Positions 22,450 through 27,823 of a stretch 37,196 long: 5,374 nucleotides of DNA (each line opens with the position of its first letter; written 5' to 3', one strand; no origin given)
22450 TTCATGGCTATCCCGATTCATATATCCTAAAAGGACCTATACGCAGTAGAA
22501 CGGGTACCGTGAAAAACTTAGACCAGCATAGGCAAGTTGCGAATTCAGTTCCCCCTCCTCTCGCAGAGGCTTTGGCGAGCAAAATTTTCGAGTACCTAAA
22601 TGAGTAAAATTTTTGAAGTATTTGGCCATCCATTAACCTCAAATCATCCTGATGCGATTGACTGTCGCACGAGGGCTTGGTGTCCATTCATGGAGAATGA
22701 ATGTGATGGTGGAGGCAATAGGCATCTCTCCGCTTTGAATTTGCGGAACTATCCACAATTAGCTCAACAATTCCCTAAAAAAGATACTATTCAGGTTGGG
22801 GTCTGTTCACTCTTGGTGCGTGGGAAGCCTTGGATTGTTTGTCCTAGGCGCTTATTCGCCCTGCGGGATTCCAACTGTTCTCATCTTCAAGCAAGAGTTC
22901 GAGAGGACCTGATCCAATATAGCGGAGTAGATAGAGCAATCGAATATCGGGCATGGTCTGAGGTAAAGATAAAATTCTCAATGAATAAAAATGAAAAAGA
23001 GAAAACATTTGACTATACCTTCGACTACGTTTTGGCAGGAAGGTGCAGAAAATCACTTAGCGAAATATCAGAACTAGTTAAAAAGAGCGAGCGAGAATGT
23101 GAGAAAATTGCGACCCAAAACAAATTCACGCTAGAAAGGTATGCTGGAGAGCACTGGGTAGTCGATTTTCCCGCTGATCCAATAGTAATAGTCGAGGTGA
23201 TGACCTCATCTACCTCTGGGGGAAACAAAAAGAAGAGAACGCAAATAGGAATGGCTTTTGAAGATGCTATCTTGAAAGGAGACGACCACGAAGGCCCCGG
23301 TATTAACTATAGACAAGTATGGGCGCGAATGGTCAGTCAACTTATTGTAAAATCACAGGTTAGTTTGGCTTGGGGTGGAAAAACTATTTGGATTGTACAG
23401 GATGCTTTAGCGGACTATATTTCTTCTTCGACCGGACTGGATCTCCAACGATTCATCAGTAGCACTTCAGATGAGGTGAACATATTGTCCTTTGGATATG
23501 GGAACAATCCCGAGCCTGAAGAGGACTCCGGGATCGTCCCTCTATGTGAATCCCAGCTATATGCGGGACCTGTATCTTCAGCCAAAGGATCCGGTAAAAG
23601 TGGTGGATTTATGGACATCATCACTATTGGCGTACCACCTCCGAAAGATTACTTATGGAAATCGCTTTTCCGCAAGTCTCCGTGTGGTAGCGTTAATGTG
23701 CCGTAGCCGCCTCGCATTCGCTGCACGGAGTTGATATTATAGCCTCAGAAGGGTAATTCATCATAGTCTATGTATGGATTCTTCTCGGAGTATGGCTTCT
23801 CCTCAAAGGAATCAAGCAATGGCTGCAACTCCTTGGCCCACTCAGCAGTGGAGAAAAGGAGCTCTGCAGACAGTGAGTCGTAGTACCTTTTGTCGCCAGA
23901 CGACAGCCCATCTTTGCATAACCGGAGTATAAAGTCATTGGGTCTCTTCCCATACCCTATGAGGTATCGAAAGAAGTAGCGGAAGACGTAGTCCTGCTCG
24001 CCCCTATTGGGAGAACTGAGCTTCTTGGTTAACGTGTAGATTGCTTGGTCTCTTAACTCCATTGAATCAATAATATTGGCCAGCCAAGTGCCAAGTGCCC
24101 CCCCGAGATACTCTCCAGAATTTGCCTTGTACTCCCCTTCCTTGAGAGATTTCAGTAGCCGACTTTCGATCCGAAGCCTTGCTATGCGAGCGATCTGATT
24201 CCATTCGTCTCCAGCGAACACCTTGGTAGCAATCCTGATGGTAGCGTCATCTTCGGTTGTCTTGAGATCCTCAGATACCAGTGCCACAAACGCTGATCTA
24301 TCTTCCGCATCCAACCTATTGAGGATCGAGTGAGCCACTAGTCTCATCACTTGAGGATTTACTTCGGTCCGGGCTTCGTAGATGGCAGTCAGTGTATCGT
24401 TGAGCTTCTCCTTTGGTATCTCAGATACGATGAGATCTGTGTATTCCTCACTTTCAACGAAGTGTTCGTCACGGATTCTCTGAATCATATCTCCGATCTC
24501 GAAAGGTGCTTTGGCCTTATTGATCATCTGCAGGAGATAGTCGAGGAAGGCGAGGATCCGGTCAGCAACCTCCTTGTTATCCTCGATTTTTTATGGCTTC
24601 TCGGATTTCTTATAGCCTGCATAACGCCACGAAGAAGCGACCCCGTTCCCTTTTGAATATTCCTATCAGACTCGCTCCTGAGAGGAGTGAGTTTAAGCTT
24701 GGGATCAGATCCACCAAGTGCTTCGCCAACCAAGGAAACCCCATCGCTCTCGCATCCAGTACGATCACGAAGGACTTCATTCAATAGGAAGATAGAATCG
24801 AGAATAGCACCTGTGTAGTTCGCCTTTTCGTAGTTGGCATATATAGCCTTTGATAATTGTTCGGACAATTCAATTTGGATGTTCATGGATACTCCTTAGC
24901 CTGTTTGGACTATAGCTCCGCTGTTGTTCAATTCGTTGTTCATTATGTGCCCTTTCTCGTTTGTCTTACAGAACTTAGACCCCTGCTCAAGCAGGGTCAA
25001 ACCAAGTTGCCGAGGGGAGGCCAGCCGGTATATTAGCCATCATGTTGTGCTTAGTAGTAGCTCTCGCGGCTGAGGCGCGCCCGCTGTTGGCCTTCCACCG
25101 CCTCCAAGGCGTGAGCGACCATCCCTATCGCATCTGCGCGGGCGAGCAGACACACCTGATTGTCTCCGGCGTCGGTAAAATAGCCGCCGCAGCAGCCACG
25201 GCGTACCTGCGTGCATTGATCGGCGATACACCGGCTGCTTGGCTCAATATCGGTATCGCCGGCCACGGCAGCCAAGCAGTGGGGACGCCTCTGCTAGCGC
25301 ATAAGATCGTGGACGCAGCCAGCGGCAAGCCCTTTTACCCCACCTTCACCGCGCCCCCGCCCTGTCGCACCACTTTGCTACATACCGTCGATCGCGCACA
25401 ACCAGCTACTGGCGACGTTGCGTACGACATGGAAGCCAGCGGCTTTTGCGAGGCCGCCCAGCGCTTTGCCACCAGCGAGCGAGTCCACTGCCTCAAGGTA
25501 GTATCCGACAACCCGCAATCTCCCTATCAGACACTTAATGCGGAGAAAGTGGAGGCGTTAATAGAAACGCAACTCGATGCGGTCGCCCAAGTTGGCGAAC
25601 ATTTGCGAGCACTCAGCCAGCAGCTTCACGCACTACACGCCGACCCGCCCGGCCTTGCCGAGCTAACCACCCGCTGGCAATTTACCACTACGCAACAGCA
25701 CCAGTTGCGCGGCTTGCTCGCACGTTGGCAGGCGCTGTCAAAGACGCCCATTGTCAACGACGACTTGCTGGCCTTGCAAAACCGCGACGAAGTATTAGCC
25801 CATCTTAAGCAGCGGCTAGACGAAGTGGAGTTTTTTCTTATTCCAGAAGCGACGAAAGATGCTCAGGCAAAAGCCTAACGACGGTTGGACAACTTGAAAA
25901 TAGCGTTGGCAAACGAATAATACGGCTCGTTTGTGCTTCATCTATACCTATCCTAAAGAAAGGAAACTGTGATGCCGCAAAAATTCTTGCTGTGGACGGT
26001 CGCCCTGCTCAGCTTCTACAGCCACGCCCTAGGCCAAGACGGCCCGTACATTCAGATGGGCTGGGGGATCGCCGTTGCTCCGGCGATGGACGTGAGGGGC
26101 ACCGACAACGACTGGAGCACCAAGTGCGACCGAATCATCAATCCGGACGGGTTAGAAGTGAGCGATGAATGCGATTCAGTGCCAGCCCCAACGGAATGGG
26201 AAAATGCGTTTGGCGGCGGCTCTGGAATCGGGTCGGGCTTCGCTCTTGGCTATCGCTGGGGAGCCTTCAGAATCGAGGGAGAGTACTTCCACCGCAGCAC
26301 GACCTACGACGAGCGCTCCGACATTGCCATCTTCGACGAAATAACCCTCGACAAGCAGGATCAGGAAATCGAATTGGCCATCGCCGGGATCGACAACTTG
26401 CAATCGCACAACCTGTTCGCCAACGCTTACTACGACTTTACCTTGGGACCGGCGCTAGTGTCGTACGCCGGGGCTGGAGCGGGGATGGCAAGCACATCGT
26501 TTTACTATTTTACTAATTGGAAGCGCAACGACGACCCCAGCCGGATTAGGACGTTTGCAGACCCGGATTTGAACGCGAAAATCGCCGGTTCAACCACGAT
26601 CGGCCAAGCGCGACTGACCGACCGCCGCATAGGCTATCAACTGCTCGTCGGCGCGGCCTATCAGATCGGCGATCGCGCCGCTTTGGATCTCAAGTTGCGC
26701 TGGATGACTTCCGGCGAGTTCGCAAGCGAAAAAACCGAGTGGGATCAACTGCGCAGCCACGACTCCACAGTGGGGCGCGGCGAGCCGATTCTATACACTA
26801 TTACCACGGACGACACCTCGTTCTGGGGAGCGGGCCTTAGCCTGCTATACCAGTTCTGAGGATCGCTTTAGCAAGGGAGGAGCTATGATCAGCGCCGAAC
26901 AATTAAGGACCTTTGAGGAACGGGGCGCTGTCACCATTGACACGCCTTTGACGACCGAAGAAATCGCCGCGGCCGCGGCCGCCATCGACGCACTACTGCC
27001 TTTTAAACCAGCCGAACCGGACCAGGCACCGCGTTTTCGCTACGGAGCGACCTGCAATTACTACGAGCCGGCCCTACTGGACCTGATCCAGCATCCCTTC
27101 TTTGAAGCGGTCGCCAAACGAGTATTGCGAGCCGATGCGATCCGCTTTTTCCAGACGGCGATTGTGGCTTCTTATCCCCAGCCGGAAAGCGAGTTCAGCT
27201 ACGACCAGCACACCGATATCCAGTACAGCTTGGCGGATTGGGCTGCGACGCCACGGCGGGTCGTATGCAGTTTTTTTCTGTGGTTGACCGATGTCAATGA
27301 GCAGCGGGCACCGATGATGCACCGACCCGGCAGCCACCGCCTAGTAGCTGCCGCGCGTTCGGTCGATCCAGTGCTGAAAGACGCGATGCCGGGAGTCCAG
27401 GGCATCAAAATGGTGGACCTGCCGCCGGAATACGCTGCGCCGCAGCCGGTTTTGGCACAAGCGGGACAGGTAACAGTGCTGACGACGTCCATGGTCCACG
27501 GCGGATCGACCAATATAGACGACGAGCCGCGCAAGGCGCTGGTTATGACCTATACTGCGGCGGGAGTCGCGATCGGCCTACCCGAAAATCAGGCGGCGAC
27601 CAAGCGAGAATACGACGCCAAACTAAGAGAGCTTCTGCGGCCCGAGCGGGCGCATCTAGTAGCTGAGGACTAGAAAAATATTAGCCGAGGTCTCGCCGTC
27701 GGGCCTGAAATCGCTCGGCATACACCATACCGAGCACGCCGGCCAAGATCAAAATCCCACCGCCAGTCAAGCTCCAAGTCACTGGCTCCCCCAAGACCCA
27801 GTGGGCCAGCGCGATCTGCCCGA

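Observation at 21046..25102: Integrase-less AT-rich defence island bracketed by ~174-bp direct repeats that duplicate a bidirectional host promoter region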

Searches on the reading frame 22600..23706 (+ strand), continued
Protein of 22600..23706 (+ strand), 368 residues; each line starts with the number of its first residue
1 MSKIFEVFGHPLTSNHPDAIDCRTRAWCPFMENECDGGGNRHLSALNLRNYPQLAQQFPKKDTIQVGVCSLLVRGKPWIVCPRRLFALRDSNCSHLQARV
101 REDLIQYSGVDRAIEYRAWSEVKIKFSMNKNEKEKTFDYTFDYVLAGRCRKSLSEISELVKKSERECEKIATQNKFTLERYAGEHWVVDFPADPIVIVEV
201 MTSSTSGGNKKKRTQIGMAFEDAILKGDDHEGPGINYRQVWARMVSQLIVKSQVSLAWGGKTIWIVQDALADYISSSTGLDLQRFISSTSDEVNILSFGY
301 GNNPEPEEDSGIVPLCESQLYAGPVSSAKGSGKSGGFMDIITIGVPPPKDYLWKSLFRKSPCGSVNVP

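Call 55: fold_search(model_id=the predicted structure, library=pdb)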
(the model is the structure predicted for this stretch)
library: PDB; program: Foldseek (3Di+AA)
matches with E <= 10: 507; with E <= 0.001: 0
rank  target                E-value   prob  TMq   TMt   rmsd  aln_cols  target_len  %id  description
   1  4v1a_a                1.6e-01  0.11  0.13  0.12  23.4       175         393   11  Structure of the large subunit of the mammalian mitoribosome, part 2 of 2 (released 2014-10-08)
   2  6vlz_5                2.3e-01  0.08  0.13  0.12  23.3       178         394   11  Structure of the human mitochondrial ribosome-EF-G1 complex (ClassI) (released 2020-08-05)
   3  5jb3_8                3.1e-01  0.14  0.09  0.22  19.1       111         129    8  Cryo-EM structure of a full archaeal ribosomal translation initiation complex in the P-REMOTE conformation (released 2016-11-30)
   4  9p6h_B                3.5e-01  0.03  0.08  0.07  23.3       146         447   12  Structure of P. gingivalis PorK and PorN complexes from cryo electron microscopy (released 2025-07-16)
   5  4ic1_B                3.9e-01  0.16  0.15  0.24  11.1       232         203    9  Crystal structure of SSO0001 (released 2013-01-16)
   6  3r5g_B                3.9e-01  0.08  0.08  0.12  21.4       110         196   19  Crystal structure of the adenylyl cyclase CyaB from P. aeruginosa (released 2012-01-11)
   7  9ifc_A                3.9e-01  0.07  0.06  0.05  16.8        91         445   11  PhiC31 integrative synapse: CC dimer subregion (released 2026-02-11)
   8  2qmu_C                5.6e-01  0.18  0.09  0.21  10.9        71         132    7  Structure of an archaeal heterotrimeric initiation factor 2 reveals a nucleotide state between the GTP and the GDP sta (released 2007-11-06)
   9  7l08_5                5.6e-01  0.08  0.12  0.11  22.2       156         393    8  Cryo-EM structure of the human 55S mitoribosome-RRFmt complex. (released 2021-05-12)
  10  4ic1_D                6.0e-01  0.15  0.13  0.21  13.2       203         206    8  Crystal structure of SSO0001 (released 2013-01-16)
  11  6qki_A                6.0e-01  0.03  0.07  0.07  16.4       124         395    7  Native structure of EgtB from Chloracidobacterium thermophilum, a type II sulfoxide synthase (released 2019-03-27)
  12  8khq_D                6.4e-01  0.08  0.08  0.05  14.7       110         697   14  Bifunctional sulfoxide synthase OvoA_Th2 in complex with histidine and cysteine (released 2023-12-06)
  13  9mzu_A                6.4e-01  0.03  0.08  0.07  23.7       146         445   12  Structure of PorKN from Porphyromonas gingivalis (released 2025-04-16)
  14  8khq_B                6.8e-01  0.08  0.08  0.05  14.8       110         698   14  Bifunctional sulfoxide synthase OvoA_Th2 in complex with histidine and cysteine (released 2023-12-06)
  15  9dp5_B                6.8e-01  0.02  0.10  0.10  17.8       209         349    9  Crystal Structure of Hydra Adenosine Deaminase Acting on RNA (ADAR) Deaminase Domain (released 2025-03-26)
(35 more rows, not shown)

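Call 57: search_dna_similar(query=window:22600-23703:+, collection=plasmids, mode=protein, max_rows=8)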
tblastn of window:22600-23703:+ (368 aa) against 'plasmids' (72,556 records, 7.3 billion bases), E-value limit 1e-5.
No match.

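Call 58: search_dna_similar(query=window:22600-23703:+, collection=phages, mode=protein, max_rows=8)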
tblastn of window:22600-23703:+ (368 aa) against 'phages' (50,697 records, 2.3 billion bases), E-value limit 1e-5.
No match.

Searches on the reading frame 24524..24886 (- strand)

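Call 6: search_protein_families(library=pfam, proteins=[window:24524-24886:-], max_evalue=0.01)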
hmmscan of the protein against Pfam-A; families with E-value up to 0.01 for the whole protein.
window:24524-24886:- (120 aa): 1 family
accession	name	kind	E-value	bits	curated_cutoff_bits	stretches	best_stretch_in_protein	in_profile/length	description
PF09509.15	Hypoth_Ymh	-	4.3e-21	75.4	25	1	8-101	4-97/119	Protein of unknown function (Hypoth_ymh)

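Call 7: search_protein_families(library=ncbifam, proteins=[window:24524-24886:-], max_evalue=0.01)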
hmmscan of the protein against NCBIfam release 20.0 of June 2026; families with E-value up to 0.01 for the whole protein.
window:24524-24886:- (120 aa): 1 family
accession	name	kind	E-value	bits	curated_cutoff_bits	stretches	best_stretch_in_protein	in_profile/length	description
TIGR02391.1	hypoth_ymh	hypoth_equivalog_domain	1.1e-15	57.9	39.45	1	8-101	2-96/125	TIGR02391 family protein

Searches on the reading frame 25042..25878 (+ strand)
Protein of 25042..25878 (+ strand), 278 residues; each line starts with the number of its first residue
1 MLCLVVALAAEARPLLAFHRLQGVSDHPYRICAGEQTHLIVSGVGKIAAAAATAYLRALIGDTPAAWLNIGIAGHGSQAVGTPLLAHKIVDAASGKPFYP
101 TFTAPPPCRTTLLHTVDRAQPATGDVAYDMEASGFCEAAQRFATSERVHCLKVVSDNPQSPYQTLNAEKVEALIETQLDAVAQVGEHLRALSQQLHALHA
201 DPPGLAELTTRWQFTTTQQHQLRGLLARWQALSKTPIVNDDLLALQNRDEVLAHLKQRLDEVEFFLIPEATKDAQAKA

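Call 6: search_protein_families(library=pfam, proteins=[window:25042-25878:+], max_evalue=0.01)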
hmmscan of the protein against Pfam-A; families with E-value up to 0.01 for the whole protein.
window:25042-25878:+ (278 aa): 1 family
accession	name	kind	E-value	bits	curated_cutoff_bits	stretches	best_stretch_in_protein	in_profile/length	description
PF01048.26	PNP_UDP_1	-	0.003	17.4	25.1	0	29-97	32-105/233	Phosphorylase superfamily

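Call 7: search_protein_families(library=ncbifam, proteins=[window:25042-25878:+], max_evalue=0.01)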
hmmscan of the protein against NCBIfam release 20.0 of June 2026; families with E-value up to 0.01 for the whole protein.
window:25042-25878:+ (278 aa): 3 families
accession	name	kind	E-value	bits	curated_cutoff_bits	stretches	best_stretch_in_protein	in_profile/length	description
TIGR03664.1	fut_nucase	equivalog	5.6e-08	32.7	124.7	1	4-95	3-95/228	futalosine hydrolase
NF004168.0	PRK05634.1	equivalog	1.4e-05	25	129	1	35-125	21-111/185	nucleosidase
NF006087.0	PRK08236.1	equivalog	0.00045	20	213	1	34-93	27-88/219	futalosine hydrolase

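Call 8: find_related_loci(query=window:25042-25878:+, collection=genome_contigs, flank=8000)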
Query window:25042-25878:+ (278 aa) in genome_contigs; peptide patterns used: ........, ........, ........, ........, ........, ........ (x = any residue, [..] = any of these).
126 stretches matched a pattern; 22 encode a relative of the query (tblastn E <= 1e-3); 22 distinct loci.
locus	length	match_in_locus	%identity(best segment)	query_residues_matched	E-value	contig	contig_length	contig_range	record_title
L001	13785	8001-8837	89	1-278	5e-163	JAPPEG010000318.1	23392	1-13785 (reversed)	MAG: Gemmatimonadota bacterium isolate IRC4_bin_45 NODE_1503_length_23392_cov_18.7773, whole genome shotgun sequence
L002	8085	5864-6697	87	1-278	2e-160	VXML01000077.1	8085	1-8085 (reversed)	MAG: Gemmatimonadetes bacterium isolate SB0661_bin_36 NODE_5216_length_8085_cov_78.528643, whole genome shotgun sequence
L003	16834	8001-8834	88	1-278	2e-160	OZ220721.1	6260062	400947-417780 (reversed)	MAG: Candidatus Latescibacterota bacterium isolate 1fb1e748-2903-4aab-acc2-5860c344c101 genome assembly, chromosome: 1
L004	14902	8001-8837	88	1-278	1e-159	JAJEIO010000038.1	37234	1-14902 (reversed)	MAG: Candidatus Latescibacterota bacterium isolate p16x65bins.25 k141_373275, whole genome shotgun sequence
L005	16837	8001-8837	87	1-278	3e-159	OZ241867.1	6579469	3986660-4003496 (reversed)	MAG: Candidatus Latescibacterota bacterium isolate 402c3f40-99c9-4ff8-b352-fabea084b2f7 genome assembly, chromosome: 1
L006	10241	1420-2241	87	1-273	7e-158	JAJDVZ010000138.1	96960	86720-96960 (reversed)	MAG: Candidatus Latescibacterota bacterium isolate jk18x22bins.75 k141_161949, whole genome shotgun sequence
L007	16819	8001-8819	86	1-273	4e-157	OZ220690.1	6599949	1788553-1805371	MAG: Candidatus Latescibacterota bacterium isolate 4544edd8-ea3d-4877-aa30-594cc490bc13 genome assembly, chromosome: 1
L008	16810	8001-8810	88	1-269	3e-156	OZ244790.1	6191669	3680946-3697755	MAG: Candidatus Latescibacterota bacterium isolate 46c83e85-0880-45c6-8d78-79488e6eca4b genome assembly, chromosome: 1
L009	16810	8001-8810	87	1-269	1e-155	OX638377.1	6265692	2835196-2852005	MAG: uncultured Latescibacteria bacterium isolate 96736c8f-e424-4c7a-a7cc-5c0d8e7e2df7 genome assembly, chromosome: 1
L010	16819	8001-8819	89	1-272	5e-155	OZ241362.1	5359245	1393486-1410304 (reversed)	MAG: Candidatus Latescibacterota bacterium isolate 7df831f4-54e1-479f-8521-a5e6456f6651 genome assembly, chromosome: 1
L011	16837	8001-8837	85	1-278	1e-154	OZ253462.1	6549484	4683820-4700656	MAG: Candidatus Latescibacterota bacterium isolate 85c596c4-e601-42f5-bc00-22a25924bb3e genome assembly, chromosome: 1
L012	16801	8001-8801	87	1-266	8e-153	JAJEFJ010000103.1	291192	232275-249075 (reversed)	MAG: Candidatus Latescibacterota bacterium isolate p16x43bins.30 k141_352625, whole genome shotgun sequence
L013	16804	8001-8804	87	1-267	1e-152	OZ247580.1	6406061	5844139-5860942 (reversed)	MAG: Candidatus Latescibacterota bacterium isolate 34bd4037-9faa-49cb-aada-cae4c411e00c genome assembly, chromosome: 1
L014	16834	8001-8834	83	1-278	6e-150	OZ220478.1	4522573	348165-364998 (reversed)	MAG: Candidatus Latescibacterota bacterium isolate 1cf545fa-d59a-4aa3-98d5-019dd537838a genome assembly, chromosome: 1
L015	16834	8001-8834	82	1-277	2e-148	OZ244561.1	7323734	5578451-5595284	MAG: Candidatus Latescibacterota bacterium isolate 14245923-b953-489b-b549-9f362580a9e9 genome assembly, chromosome: 1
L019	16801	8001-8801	81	1-266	4e-140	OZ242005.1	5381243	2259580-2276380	MAG: Candidatus Latescibacterota bacterium isolate 4361563e-baaa-404a-b280-629f4181b36f genome assembly, chromosome: 1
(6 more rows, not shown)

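Call 26: search_protein_families(library=padloc, proteins=[L013:11088-12227:-, L004:6901-7668:-, L019:10322-11692:+, L019:11806-12363:+], max_evalue=0.01)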
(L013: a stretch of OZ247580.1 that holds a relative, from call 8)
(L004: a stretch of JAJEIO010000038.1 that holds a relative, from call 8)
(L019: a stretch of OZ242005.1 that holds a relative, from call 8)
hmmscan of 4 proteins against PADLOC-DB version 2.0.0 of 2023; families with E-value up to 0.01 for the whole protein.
L013:11088-12227:- (380 aa): 4 families
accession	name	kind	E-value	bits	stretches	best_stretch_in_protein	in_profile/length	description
PDLC03987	PD-Lambda-3_B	-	8.4e-11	39.7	1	20-100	155-235/270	-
PDLC02412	Aga_HEPN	-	5.4e-10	36.8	1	18-127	265-381/382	Class II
PDLC03772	RT_UG33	-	1.1e-05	22.5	1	81-256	306-482/490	DRT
PDLC03988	PD-Lambda-3_B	-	0.00043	17.7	1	19-81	154-216/222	-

L004:6901-7668:- (255 aa): 0 families

L019:10322-11692:+ (456 aa): 126 families (the best 25 are shown)
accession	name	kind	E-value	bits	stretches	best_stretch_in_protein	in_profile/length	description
PDLC04213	HEC-02A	-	3.5e-31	107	2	296-452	172-326/337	-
PDLC04033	PD-T4-4_A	-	2.3e-30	104.2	2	298-407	267-377/460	-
PDLC04214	HEC-02A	-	2.7e-30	103.8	2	298-427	179-310/338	-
PDLC03878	NsnB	-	5.2e-27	93.5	1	2-439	4-315/345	-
PDLC02979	AriA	-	1.5e-26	92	1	2-400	5-373/373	-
PDLC04664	PDC-M47A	-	4.8e-26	89.7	2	299-414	264-380/461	-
PDLC04032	PD-T4-4_A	-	1.3e-25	88.3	2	302-429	290-419/474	-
PDLC04146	HEC-02B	-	6.9e-23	79.2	1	300-410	182-293/344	-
PDLC02980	AriA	-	3.9e-19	67.7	1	21-400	1-303/304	-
PDLC04710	PDC-M56A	-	5.1e-17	59.9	2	2-59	3-60/382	-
PDLC02358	Old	-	1.9e-16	58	2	356-401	285-330/578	Old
PDLC00070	GajA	-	4.1e-13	46.8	1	330-434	259-374/596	AAA ATPase domain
PDLC00082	GajA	-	4.4e-13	46.5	2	336-423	349-446/694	AAA ATPase domain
PDLC02915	ATPase-Toprim_I-B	-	5.5e-13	46.6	2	358-428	258-322/623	-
PDLC04178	HEC-01A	-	1.7e-12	45.1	2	341-404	273-335/399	-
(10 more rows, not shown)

L019:11806-12363:+ (185 aa): 0 families

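Call 44: search_protein_families(library=pfam, proteins=[L004:6901-7668:-, L004:9968-11308:+, L019:11806-12363:+, L013:11088-12227:-], max_evalue=0.01)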
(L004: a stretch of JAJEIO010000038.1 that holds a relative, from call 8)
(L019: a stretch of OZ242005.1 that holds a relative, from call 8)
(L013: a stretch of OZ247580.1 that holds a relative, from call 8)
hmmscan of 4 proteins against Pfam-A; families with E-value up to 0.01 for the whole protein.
L004:6901-7668:- (255 aa): 0 families

L004:9968-11308:+ (446 aa): 4 families
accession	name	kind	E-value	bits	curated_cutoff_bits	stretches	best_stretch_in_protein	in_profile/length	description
PF00578.27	AhpC-TSA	-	4.5e-16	59.3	26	1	315-430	2-121/124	AhpC/TSA family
PF08534.16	Redoxin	-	9.7e-13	48.6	26.6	1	314-432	2-130/148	Redoxin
PF13905.12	Thioredoxin_8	-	4.8e-09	36.9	27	1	339-428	2-92/94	Thioredoxin-like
PF00255.25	GSHPx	-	0.0012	18.9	27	1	320-377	3-59/108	Glutathione peroxidase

L019:11806-12363:+ (185 aa): 0 families

L013:11088-12227:- (380 aa): 1 family
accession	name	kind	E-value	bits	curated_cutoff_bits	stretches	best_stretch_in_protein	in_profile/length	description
PF09509.15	Hypoth_Ymh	-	1.1e-23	83.8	25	1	8-121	4-118/119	Protein of unknown function (Hypoth_ymh)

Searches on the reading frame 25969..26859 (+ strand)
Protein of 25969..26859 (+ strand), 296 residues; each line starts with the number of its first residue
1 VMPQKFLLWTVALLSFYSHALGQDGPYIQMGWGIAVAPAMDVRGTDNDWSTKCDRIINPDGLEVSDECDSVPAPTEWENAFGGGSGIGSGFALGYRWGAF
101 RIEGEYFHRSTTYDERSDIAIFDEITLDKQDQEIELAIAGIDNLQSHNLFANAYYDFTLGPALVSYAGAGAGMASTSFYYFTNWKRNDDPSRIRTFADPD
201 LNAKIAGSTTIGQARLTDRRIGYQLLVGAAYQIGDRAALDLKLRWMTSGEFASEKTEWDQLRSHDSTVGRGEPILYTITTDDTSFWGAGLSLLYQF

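Call 6: search_protein_families(library=pfam, proteins=[window:25969-26859:+], max_evalue=0.01)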
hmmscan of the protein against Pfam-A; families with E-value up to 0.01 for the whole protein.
window:25969-26859:+ (296 aa): 3 families
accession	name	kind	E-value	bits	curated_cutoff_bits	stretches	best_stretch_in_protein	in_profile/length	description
PF02462.21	Opacity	-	9.4e-06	26.2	21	1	94-256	2-113/126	Opacity family porin protein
PF13505.12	OMP_b-brl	-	0.00011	22.9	28.7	1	13-269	8-170/175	Outer membrane protein beta-barrel domain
PF01617.23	Surface_Ag_2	-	0.0021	18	22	1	87-178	69-168/247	Surface antigen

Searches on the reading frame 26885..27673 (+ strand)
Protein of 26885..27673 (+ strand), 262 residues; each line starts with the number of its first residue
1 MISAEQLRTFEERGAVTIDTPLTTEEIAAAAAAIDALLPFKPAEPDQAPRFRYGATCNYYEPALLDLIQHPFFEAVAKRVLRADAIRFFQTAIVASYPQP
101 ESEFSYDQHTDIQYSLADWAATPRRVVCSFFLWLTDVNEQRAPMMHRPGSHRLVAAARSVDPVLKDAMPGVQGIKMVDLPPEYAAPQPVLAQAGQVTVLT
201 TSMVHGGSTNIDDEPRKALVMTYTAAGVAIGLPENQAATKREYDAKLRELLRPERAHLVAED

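Call 6: search_protein_families(library=pfam, proteins=[window:26885-27673:+], max_evalue=0.01)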
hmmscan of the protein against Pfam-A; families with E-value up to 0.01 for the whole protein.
window:26885-27673:+ (262 aa): 1 family
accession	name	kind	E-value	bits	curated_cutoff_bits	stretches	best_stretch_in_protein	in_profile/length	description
PF05721.19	PhyH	-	1.5e-16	61.7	22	1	10-218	1-213/213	Phytanoyl-CoA dioxygenase (PhyH)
